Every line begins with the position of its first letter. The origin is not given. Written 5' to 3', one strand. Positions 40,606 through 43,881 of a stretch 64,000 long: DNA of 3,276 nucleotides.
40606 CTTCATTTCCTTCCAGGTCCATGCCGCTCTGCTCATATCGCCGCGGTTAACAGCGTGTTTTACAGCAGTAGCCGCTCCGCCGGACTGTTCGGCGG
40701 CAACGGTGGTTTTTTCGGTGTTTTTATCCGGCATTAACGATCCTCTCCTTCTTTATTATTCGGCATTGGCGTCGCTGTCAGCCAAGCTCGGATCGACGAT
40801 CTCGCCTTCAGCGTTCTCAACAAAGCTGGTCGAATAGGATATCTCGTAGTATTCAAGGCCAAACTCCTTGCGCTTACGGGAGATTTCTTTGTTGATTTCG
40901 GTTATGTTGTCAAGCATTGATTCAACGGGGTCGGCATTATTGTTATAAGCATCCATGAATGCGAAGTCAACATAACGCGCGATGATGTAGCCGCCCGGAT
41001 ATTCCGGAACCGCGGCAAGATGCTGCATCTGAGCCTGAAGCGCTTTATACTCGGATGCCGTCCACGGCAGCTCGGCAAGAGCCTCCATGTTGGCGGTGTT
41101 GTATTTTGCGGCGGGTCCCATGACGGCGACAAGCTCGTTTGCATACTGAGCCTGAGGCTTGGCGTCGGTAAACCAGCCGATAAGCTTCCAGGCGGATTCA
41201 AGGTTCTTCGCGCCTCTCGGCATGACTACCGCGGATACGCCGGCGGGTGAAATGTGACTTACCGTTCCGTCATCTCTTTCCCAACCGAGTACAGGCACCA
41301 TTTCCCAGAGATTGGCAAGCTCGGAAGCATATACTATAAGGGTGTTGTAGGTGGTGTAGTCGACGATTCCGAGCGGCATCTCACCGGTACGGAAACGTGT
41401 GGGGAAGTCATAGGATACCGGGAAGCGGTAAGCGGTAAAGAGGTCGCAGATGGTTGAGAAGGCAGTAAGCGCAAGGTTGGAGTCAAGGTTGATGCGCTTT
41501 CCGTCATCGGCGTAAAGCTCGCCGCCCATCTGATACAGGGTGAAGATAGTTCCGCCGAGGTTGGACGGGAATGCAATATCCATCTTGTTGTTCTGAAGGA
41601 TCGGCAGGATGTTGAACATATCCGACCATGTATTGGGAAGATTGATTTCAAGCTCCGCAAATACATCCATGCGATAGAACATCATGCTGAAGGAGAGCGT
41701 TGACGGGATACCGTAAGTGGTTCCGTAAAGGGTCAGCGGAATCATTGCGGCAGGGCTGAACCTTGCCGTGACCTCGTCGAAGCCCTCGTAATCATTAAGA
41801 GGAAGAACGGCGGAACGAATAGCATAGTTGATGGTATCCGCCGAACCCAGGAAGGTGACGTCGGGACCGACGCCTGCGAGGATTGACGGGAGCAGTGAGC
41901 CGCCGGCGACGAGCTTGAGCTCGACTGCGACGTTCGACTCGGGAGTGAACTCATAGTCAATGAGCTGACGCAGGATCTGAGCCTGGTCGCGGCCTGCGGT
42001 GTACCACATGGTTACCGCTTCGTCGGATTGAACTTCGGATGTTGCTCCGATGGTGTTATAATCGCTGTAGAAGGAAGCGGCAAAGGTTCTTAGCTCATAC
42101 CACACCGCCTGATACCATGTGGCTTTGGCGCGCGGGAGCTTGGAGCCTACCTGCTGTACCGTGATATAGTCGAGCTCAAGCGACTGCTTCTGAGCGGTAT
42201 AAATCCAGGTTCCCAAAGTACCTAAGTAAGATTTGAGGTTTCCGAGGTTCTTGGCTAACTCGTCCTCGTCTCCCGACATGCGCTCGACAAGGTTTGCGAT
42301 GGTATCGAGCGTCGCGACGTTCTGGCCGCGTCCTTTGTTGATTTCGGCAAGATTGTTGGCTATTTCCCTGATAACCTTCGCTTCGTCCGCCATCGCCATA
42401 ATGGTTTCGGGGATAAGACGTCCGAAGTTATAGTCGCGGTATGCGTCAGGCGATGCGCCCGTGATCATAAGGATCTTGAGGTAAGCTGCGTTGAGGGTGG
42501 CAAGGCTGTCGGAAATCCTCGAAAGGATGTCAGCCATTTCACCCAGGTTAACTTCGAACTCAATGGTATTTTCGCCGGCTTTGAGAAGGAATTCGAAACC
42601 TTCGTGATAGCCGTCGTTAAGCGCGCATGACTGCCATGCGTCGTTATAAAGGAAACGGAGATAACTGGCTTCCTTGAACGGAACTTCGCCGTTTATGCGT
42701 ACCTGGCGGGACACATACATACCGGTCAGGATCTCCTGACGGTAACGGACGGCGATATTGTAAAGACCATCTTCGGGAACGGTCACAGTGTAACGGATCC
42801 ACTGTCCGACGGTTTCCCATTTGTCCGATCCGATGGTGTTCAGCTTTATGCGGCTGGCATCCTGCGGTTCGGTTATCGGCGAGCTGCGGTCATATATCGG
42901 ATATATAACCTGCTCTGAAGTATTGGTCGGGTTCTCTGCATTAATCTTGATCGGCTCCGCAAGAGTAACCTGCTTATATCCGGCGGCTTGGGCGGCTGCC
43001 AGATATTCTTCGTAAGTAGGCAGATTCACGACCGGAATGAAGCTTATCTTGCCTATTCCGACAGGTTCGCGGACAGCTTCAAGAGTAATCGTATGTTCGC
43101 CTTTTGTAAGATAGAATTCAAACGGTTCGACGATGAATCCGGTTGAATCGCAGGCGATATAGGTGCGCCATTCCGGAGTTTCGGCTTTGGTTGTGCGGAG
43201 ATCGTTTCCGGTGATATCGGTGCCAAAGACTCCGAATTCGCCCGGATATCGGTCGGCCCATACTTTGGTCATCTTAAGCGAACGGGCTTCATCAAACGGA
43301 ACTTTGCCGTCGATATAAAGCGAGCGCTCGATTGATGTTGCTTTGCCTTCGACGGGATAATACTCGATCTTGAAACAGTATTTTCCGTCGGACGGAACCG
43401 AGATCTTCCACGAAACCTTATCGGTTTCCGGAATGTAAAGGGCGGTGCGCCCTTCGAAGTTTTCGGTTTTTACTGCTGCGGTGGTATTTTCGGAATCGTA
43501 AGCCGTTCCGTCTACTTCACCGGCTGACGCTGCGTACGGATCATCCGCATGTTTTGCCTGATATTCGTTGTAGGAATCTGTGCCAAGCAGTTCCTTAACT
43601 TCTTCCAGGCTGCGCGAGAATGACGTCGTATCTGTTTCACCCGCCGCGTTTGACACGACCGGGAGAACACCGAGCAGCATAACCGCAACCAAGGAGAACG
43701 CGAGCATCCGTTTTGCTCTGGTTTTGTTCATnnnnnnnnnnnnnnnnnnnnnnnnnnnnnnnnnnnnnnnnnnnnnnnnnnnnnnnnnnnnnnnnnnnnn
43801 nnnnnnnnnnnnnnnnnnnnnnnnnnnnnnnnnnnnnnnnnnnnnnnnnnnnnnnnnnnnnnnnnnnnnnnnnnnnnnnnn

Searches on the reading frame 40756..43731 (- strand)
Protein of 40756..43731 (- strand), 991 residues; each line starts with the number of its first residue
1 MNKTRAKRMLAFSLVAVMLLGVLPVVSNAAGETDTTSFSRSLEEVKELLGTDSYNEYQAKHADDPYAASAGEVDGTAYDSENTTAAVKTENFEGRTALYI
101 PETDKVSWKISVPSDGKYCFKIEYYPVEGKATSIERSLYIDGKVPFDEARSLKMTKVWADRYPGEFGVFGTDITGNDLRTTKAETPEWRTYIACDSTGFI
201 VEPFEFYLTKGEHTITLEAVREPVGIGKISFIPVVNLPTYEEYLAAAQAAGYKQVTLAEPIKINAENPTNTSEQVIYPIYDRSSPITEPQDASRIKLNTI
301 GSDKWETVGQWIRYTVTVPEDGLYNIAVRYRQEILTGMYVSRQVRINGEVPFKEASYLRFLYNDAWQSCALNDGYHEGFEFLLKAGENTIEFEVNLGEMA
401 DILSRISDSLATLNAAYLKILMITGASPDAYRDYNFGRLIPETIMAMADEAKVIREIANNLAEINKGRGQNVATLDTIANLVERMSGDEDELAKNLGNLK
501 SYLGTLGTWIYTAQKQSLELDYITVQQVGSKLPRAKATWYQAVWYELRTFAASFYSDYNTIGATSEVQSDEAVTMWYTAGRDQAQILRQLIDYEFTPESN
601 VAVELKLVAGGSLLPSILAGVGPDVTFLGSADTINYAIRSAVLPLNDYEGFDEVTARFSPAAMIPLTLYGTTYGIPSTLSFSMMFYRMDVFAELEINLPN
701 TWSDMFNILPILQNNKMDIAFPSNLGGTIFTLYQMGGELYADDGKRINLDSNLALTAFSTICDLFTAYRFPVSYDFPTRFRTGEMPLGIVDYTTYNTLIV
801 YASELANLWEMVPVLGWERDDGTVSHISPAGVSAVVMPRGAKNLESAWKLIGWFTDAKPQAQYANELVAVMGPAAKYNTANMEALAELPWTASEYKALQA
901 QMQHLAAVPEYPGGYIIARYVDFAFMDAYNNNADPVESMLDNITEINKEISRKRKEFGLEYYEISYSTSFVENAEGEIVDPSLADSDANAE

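Call 14: search_protein_families(library=pfam, proteins=[window:40756-43731:-])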
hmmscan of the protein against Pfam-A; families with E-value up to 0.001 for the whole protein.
window:40756-43731:- (991 aa): 1 family
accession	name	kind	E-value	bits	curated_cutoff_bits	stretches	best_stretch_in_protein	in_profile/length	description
PF01547.30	SBP_bac_1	-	4.2e-16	60.3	26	1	585-861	6-307/307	Bacterial extracellular solute-binding protein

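Call 15: find_homologous_proteins(query=window:40756-43731:-)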
Query window:40756-43731:- (991 aa): 1282 proteins with E <= 0.001 among 8000 candidates; the best 120 are listed.
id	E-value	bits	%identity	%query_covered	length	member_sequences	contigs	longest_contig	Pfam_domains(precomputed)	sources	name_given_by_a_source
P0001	0.0e+0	2099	93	100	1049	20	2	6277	PF01547.31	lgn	-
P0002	0.0e+0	1788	79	100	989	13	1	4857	PF16990.12,PF01547.31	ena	-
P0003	0.0e+0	1626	73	98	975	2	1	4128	PF16990.12,PF25275.2,PF01547.31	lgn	-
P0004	0.0e+0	1533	69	98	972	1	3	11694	PF01547.31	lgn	-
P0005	0.0e+0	1464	65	98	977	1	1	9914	PF01547.31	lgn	-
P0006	0.0e+0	1451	66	98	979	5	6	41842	-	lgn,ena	-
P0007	0.0e+0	1450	66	98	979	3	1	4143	PF01547.31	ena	-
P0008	0.0e+0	1443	65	98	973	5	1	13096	PF13416.12,PF01547.31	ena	-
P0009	0.0e+0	1439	65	98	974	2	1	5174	PF13416.12,PF01547.31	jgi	-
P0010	0.0e+0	1438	65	98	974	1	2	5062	PF13416.12,PF16990.12,PF01547.31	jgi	-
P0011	0.0e+0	1435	65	98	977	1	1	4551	PF13416.12,PF01547.31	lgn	-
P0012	0.0e+0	1426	65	98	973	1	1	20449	PF13416.12,PF01547.31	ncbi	-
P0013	0.0e+0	1424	65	98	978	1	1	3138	PF13416.12,PF01547.31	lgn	-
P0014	0.0e+0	1388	62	98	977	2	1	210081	PF13416.12,PF01547.31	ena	-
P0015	0.0e+0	1381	62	98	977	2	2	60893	PF13416.12,PF01547.31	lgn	-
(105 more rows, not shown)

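Call 17: find_encoding_contigs(protein=P0001, flank=4000, max_places=4)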
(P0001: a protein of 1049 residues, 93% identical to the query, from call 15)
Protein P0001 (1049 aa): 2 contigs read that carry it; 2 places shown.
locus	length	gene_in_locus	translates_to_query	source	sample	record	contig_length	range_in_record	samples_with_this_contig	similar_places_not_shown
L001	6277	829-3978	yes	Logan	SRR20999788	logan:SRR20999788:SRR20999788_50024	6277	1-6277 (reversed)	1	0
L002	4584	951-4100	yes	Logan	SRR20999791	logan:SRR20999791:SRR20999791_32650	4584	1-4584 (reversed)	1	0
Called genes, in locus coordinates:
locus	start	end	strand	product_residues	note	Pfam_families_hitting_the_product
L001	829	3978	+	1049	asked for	PF01547:SBP_bac_1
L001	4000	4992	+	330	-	PF00528:BPD_transp_1 (weak)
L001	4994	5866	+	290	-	PF00528:BPD_transp_1 (weak)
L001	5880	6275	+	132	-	?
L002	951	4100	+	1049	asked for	PF01547:SBP_bac_1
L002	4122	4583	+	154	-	?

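Call 20: find_related_loci(query=A1, collection=genome_contigs, flank=5000)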
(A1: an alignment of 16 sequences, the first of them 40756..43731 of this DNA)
Query A1 (991 aa) in genome_contigs; peptide patterns used: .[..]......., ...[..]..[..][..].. (x = any residue, [..] = any of these).
284 stretches matched a pattern; 244 encode a relative of the query (tblastn E <= 1e-3); the best 80 are kept; 80 distinct loci.
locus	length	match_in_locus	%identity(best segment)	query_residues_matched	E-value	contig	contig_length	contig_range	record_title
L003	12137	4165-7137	94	1-991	0e+0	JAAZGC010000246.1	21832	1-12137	MAG: Clostridiales bacterium isolate AS10tlH2TH_327 180063_AS10, whole genome shotgun sequence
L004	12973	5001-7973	93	1-991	0e+0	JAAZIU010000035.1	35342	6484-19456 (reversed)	MAG: Clostridiales bacterium isolate AS21ysBPME_12 233682_AS21, whole genome shotgun sequence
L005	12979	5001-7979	79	1-991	0e+0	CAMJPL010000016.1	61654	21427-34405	MAG: uncultured Clostridia bacterium isolate SRR12081301_bin.2_metaWRAP_v1.3_MAG genome assembly, contig: ERZ12289766.56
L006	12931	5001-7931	65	1-973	0e+0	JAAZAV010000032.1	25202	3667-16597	MAG: Clostridiales bacterium isolate AS06rmzACSIP_466 297560_AS06, whole genome shotgun sequence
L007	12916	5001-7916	56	1-973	0e+0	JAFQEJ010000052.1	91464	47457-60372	MAG: Clostridia bacterium isolate RGIG1743 Goat_Cecum-3__c895542, whole genome shotgun sequence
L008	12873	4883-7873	52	1-975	0e+0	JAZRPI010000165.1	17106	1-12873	MAG: Eubacteriales bacterium isolate T1900045380_YK20190070.MAGScoT_cleanbin_000029 SGB_6885_k141_400360, whole genome s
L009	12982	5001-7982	52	1-969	0e+0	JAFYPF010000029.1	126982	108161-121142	MAG: Clostridia bacterium isolate RGIG7296 Water_buffalos_Cecum-4__c730299, whole genome shotgun sequence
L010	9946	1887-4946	49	1-969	0e+0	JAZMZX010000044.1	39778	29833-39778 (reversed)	MAG: Eubacteriales bacterium isolate T1900044749_TS20190415.MAGScoT_cleanbin_000022 SGB_2163_k141_1842257, whole genome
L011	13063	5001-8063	50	1-969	0e+0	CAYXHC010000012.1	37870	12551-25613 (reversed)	MAG TPA_asm: uncultured Lachnospiraceae bacterium isolate SRP315200_co2_519 genome assembly, contig: NODE_537_length_378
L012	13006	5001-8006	50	1-969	0e+0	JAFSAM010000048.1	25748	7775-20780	MAG: Clostridia bacterium isolate RGIG2965 Goat_Rectum-1__c525886, whole genome shotgun sequence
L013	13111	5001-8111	48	1-987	0e+0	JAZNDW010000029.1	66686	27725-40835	MAG: Eubacteriales bacterium isolate T1900044725_TS20190191.MAGScoT_cleanbin_000012 SGB_1932_k141_84694, whole genome sh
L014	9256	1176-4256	50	1-973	0e+0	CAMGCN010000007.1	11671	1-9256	MAG: uncultured Clostridia bacterium isolate SRR15725435_bin.23_metaWRAP_v1.3_MAG genome assembly, contig: ERZ10622438.7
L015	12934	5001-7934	51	1-964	0e+0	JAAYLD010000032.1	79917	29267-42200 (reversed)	MAG: Clostridiales bacterium isolate AS15tlH2ME_14 38412_AS15, whole genome shotgun sequence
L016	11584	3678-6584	49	1-964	0e+0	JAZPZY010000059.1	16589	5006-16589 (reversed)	MAG: Eubacteriales bacterium isolate T1900044644_TS20190110.MAGScoT_cleanbin_000004 SGB_1318_k141_205710, whole genome s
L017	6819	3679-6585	49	1-964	0e+0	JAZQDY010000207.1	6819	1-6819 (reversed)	MAG: Eubacteriales bacterium isolate T1900044635_TS20190101.MAGScoT_cleanbin_000080 SGB_1135_k141_311335, whole genome s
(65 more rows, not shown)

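Call 26: find_encoding_contigs(protein=P0003, flank=3000, max_places=3)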
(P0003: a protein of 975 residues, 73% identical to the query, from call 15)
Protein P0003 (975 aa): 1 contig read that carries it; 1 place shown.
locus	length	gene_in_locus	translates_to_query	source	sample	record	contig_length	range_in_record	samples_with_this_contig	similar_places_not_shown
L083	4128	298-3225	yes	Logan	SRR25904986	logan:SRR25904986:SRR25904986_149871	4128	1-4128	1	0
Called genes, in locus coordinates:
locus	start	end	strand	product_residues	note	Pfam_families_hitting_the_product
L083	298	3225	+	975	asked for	PF16990:CBM_35 (faint), PF25275:Golvesin_C (faint), PF01547:SBP_bac_1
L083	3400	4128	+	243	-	?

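Call 27: find_encoding_contigs(protein=P0004, flank=3000, max_places=3)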
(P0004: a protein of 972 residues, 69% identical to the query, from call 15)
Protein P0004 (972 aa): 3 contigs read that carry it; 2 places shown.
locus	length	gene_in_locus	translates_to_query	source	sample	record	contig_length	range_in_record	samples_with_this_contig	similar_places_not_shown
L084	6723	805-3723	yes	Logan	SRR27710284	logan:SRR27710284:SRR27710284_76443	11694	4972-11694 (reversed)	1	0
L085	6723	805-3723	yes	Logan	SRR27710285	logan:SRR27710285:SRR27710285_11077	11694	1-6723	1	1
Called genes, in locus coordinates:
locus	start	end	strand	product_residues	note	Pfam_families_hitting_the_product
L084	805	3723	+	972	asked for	PF01547:SBP_bac_1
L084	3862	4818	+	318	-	PF00528:BPD_transp_1 (faint)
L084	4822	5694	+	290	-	PF00528:BPD_transp_1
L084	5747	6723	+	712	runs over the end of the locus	PF06739:SBBP (faint), PF01436:NHL (weak), PF13432:TPR_16 (weak), PF04893:Yip1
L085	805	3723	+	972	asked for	PF01547:SBP_bac_1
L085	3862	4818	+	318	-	PF00528:BPD_transp_1 (faint)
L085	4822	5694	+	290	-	PF00528:BPD_transp_1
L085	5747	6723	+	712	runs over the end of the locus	PF06739:SBBP (faint), PF01436:NHL (weak), PF13432:TPR_16 (weak), PF04893:Yip1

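Call 28: find_encoding_contigs(protein=P0005, flank=3000, max_places=3)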
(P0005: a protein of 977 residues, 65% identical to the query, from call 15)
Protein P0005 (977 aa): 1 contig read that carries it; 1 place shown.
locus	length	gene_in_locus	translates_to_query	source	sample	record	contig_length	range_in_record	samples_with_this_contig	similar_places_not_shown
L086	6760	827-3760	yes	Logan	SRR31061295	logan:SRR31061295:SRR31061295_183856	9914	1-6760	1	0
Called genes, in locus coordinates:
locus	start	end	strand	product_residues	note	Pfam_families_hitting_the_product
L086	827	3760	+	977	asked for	PF01547:SBP_bac_1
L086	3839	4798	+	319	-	PF00528:BPD_transp_1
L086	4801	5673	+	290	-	PF00528:BPD_transp_1 (weak)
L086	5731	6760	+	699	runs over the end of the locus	PF06739:SBBP (faint), PF01436:NHL (faint), PF13432:TPR_16 (weak), PF04893:Yip1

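Call 29: find_encoding_contigs(protein=P0006, flank=3000, max_places=4)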
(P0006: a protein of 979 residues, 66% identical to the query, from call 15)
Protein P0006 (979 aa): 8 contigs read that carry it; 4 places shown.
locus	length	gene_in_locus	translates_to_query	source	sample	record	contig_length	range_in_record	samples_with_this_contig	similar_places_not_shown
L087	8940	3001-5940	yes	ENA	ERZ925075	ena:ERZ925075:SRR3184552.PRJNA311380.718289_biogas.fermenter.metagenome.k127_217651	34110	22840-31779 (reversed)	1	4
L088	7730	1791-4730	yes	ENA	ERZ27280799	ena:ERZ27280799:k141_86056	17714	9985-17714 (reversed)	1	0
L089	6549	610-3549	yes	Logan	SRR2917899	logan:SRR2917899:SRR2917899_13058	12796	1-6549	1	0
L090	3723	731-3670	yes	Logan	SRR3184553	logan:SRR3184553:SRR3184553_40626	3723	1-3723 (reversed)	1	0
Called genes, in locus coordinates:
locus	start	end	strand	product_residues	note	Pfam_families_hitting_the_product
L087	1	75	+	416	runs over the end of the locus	PF16822:ALGX (weak), PF14286:DHHW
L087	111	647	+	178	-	PF03167:UDG (weak)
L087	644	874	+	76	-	-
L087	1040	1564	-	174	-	PF02796:HTH_7 (faint), PF04545:Sigma70_r4 (weak), PF13518:HTH_28 (weak)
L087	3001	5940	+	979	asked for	-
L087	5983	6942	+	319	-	-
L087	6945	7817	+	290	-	PF00528:BPD_transp_1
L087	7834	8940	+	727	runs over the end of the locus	PF01436:NHL (faint), PF06739:SBBP (faint), PF04893:Yip1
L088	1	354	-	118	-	?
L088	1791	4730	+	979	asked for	-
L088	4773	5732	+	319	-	-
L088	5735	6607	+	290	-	PF00528:BPD_transp_1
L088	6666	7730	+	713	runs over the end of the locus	PF06739:SBBP (faint), PF01436:NHL (faint), PF04893:Yip1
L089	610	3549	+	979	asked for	-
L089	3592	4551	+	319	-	-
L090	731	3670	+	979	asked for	-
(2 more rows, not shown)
